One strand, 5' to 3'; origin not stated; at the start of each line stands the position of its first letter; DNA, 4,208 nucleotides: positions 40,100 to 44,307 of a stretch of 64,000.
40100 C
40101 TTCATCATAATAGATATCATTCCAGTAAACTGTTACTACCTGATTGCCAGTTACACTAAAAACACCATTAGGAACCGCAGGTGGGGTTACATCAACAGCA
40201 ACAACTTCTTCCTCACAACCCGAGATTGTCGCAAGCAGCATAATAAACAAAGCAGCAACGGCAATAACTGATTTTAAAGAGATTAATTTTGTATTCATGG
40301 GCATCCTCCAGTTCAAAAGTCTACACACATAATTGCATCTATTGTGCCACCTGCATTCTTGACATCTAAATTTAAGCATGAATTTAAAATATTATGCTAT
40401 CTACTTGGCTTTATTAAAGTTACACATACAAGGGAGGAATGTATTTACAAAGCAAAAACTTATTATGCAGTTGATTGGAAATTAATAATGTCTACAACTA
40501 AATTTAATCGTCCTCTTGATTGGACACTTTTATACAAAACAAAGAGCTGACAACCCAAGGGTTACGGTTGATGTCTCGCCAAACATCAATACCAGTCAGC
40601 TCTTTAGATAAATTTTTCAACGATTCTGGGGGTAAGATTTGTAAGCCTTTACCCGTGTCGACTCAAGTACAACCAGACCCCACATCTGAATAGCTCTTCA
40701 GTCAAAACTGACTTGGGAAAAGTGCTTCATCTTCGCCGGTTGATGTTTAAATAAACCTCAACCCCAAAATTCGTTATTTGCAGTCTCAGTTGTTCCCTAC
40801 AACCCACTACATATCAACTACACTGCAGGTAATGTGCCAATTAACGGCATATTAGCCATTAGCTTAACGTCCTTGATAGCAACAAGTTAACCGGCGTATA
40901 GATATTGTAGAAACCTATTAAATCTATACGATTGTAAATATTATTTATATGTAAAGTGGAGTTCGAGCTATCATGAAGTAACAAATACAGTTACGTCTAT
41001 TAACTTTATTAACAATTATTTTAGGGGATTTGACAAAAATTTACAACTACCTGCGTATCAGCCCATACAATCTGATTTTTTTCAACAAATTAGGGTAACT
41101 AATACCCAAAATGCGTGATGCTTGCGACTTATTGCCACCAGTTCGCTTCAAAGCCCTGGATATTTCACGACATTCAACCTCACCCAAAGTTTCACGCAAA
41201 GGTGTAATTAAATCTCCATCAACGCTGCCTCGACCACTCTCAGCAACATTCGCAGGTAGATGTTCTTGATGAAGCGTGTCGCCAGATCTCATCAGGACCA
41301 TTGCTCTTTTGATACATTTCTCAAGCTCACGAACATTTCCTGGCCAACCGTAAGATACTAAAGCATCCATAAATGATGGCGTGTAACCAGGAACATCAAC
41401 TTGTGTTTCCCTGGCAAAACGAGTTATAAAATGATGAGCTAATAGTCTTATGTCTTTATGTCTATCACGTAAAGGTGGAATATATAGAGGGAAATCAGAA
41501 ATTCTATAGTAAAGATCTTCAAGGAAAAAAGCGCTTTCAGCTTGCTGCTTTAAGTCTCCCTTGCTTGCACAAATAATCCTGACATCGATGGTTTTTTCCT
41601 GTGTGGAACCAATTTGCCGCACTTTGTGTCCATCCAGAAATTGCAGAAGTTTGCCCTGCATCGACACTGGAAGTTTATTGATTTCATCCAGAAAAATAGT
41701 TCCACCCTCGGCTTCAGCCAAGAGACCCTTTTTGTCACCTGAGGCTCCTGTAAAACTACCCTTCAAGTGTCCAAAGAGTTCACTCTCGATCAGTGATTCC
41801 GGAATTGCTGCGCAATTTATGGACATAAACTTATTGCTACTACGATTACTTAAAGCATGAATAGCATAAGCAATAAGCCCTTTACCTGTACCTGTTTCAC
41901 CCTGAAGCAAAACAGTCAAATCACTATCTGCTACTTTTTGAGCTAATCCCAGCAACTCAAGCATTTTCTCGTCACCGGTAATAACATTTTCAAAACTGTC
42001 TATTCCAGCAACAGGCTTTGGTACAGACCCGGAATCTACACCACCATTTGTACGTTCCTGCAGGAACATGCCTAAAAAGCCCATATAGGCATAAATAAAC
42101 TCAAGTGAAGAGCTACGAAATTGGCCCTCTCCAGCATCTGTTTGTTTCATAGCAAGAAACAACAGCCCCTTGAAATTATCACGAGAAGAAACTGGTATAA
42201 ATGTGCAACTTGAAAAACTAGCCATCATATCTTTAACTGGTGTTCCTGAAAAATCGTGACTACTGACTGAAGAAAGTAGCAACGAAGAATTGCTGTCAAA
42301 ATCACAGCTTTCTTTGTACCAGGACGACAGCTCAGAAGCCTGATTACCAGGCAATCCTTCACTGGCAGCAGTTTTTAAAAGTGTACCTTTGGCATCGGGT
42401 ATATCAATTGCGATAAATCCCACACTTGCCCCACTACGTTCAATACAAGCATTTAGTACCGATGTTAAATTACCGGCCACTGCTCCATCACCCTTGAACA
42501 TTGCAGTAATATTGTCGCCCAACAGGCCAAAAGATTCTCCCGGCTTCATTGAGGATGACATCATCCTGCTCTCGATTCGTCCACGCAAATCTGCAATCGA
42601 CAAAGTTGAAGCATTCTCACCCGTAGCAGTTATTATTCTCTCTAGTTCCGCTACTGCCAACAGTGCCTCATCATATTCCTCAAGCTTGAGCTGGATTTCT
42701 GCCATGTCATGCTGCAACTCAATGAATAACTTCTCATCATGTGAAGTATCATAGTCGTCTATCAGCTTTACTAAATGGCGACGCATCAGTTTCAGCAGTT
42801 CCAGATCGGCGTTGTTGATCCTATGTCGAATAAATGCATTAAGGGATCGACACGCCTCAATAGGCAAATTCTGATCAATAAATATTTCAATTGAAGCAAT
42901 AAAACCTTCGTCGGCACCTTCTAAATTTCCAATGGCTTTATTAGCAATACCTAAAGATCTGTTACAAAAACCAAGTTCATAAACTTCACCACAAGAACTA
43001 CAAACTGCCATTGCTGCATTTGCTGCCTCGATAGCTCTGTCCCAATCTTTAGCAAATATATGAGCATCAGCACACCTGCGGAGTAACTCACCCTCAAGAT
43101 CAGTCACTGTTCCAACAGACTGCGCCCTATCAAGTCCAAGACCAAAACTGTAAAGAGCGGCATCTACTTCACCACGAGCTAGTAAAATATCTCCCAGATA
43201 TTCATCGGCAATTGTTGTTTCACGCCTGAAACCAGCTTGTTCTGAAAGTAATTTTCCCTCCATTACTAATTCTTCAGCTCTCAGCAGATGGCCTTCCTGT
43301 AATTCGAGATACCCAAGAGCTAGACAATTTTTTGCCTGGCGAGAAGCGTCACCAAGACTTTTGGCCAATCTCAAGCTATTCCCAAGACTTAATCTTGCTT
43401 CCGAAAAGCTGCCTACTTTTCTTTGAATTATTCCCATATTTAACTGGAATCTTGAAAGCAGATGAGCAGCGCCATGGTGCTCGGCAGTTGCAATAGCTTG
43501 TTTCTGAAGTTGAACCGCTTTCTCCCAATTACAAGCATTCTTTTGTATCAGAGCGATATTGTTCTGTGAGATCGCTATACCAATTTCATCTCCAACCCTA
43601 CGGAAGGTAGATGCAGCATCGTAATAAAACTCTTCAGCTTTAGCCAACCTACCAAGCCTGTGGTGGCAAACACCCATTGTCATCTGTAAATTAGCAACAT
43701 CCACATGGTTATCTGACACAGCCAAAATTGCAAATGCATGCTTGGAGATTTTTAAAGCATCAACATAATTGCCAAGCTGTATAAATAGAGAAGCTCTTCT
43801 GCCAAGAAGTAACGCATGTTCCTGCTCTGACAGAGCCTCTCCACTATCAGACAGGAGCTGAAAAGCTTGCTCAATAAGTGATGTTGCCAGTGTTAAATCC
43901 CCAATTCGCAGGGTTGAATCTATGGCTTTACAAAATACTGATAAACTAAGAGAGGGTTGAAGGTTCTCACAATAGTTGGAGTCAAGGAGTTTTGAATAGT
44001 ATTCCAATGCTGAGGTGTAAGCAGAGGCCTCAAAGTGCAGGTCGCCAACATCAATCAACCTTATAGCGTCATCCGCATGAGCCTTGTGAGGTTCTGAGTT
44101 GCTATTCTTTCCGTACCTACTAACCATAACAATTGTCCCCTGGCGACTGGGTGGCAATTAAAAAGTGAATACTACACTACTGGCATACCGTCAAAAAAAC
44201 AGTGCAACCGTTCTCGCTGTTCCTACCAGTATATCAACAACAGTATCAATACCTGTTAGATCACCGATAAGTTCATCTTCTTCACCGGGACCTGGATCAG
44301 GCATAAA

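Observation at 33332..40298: Four-gene operon: Fn3 lipoprotein, aromatic/polybasic protein, pseudo-protease FG-GAP CTD protein and PorV-like barrel, a candidate uncharacterised cell-surface module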

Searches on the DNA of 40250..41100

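Call 28: search_rna_families(source=window, start=40250, end=41100, threshold=evalue, max_evalue=10)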
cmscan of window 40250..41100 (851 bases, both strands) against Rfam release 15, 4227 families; matches with E-value up to 10: 5.
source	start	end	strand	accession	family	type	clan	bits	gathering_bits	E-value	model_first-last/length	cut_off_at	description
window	40933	41010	+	RF02307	TtnuCD33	Gene; snRNA; snoRNA; CD-box;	-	19.6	80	4.8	1-74/74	no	Tetrahymena snoRNA TtnuCD33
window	40998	41060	-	RF03027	RT-6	Gene; sRNA;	-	19.3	46.7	0.14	1-75/75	no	RT-6 RNA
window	40416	40516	-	RF00016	SNORD14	Gene; snRNA; snoRNA; CD-box;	-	19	64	0.65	1-111/111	no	Small nucleolar RNA SNORD14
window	40486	40630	-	RF00392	SNORA5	Gene; snRNA; snoRNA; HACA-box;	CL00024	13.7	30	4.8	1-134/134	no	Small nucleolar RNA SNORA5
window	40530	40614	-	RF00638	MIR159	Gene; miRNA;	-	11.6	74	8.4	1-196/196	no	MIR159 microRNA precursor family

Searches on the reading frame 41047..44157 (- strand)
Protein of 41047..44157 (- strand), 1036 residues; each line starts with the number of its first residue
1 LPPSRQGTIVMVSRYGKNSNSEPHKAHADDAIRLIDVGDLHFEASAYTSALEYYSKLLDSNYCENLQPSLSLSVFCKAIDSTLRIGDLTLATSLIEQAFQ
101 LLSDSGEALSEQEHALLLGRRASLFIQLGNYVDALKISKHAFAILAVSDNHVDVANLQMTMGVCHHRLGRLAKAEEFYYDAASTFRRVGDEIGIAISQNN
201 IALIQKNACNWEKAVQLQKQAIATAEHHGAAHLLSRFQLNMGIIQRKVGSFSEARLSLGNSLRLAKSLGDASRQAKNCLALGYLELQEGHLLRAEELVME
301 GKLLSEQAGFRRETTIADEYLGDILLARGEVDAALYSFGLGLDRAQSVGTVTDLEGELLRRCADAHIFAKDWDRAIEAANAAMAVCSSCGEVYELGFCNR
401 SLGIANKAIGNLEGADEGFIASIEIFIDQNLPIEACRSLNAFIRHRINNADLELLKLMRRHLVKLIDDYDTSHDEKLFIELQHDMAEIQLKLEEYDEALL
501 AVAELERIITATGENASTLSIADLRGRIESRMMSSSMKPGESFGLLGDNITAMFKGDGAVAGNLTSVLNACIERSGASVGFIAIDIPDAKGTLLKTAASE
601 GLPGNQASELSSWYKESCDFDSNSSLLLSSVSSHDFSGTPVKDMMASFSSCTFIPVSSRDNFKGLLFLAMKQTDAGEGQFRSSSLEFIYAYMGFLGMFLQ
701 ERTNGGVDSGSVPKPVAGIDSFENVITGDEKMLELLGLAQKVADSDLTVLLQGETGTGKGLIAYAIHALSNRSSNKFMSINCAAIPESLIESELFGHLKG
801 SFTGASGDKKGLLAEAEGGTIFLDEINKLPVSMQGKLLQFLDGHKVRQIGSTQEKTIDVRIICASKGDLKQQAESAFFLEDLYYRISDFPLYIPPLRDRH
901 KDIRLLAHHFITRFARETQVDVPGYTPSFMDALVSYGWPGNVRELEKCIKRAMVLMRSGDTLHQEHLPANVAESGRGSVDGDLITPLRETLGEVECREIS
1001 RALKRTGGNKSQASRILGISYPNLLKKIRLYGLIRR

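Call 5: search_protein_families(library=pfam, proteins=[window:41047-44157:-], max_evalue=0.01)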
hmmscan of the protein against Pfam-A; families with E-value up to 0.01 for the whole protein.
window:41047-44157:- (1036 aa): 14 families
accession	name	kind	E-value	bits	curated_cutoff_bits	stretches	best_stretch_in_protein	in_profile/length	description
PF00158.32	Sigma54_activat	-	8.6e-62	208.2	20.2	1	726-891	2-167/168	Sigma-54 interaction domain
PF25601.1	AAA_lid_14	-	4.5e-24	84.5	27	1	897-976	1-79/87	AAA+ ATPase lid domain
PF13424.12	TPR_12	-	1.8e-20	73.3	30.1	3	115-184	3-74/77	Tetratricopeptide repeat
PF14532.12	Sigma54_activ_2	-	6.3e-17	62.6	25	1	740-896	15-138/138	Sigma-54 interaction domain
PF02954.25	HTH_8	-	7.6e-11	42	22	1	991-1029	2-40/42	Bacterial regulatory protein, Fis family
PF17874.7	TPR_MalT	-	3.1e-08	33.7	45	1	121-335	7-222/336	MalT-like TPR region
PF07724.20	AAA_2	-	1.5e-07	32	27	1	748-871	5-129/166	AAA domain (Cdc48 subfamily)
PF07719.23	TPR_2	-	1.6e-07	31.4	27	0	157-178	3-24/34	Tetratricopeptide repeat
PF07728.20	AAA_5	-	4.6e-07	30.4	22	1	749-850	2-99/139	AAA domain (dynein-related subfamily)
PF10602.15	RPN7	-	4.7e-07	30.1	29.6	0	35-107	40-108/174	26S proteasome subunit RPN7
PF00515.34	TPR_1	-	1.5e-05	25.1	27.8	0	160-179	6-25/34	Tetratricopeptide repeat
PF00004.35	AAA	-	4.3e-05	24.4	21.2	1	749-856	1-99/131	ATPase family associated with various cellular activities (AAA)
PF25058.1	ARM_TT21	-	0.00064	20.1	27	0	152-219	54-118/155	Tetratricopeptide repeat protein 21 ARM repeat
PF13432.12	TPR_16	-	0.0061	17.4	32.7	0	149-182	27-58/65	Tetratricopeptide repeat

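Call 6: search_protein_families(library=ncbifam, proteins=[window:41047-44157:-], max_evalue=0.01)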
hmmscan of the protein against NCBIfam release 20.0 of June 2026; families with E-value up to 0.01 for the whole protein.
window:41047-44157:- (1036 aa): 35 families (the best 25 are shown)
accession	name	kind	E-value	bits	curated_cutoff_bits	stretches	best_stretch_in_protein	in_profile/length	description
TIGR02915.1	PEP_resp_reg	equivalog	1.1e-90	304.7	502.6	1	721-1032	137-443/445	PEP-CTERM-box response regulator transcription factor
NF008469.0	PRK11361.1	equivalog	5.3e-87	292.4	714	1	723-1033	143-456/461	acetoacetate metabolism transcriptional regulator AtoC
NF041552.1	TF_PrdR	equivalog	1.3e-86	291.2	795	1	720-1031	264-576/577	sigma-54 dependent transcriptional regulator PrdR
NF003451.0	PRK05022.1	equivalog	4.9e-85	286.2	476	1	724-1029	191-506/512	nitric oxide reductase transcriptional regulator NorR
TIGR01817.1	nifA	equivalog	6e-81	272.8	528.85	1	722-960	194-432/534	nif-specific transcriptional activator NifA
NF007689.0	PRK10365.1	equivalog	5.1e-80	269.4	760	1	725-1028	141-439/441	sigma-54-dependent response regulator transcription factor ZraR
NF038308.1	RNA_repair_RtcR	equivalog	3.3e-75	253.9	650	1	723-974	180-439/530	RNA repair transcriptional activator RtcR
NF050807.1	TransRegFlbDCaul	equivalog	3.3e-75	253.7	750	1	722-1031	117-438/454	sigma-54-dependent transcriptional regulator FlbD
TIGR01818.1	ntrC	equivalog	7.7e-74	249.1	558.6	1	725-976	136-386/463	nitrogen regulation protein NR(I)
NF008085.0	PRK10820.1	equivalog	2.3e-72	244.3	576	1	720-1034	201-513/520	transcriptional regulator TyrR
TIGR02329.1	propionate_PrpR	equivalog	2.7e-70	237.5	499.2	1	723-1028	212-524/526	propionate catabolism operon regulatory protein PrpR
NF011695.0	PRK15115.1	equivalog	5.5e-70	236.3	763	1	723-1023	135-428/445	two-component system response regulator GlrR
TIGR02974.1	phageshock_pspF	equivalog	8e-70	235.7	443.55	1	728-956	4-233/336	phage shock protein operon transcriptional activator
NF041946.1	LuxO_transreg_Vib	equivalog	1.5e-69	235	800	1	722-974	132-383/463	quorum-sensing sigma-54 dependent transcriptional regulator LuxO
NF041906.1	V4R_TF_MobR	exception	9.2e-68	229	999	1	737-1024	246-537/544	phenol degradation transcriptional regulator MobR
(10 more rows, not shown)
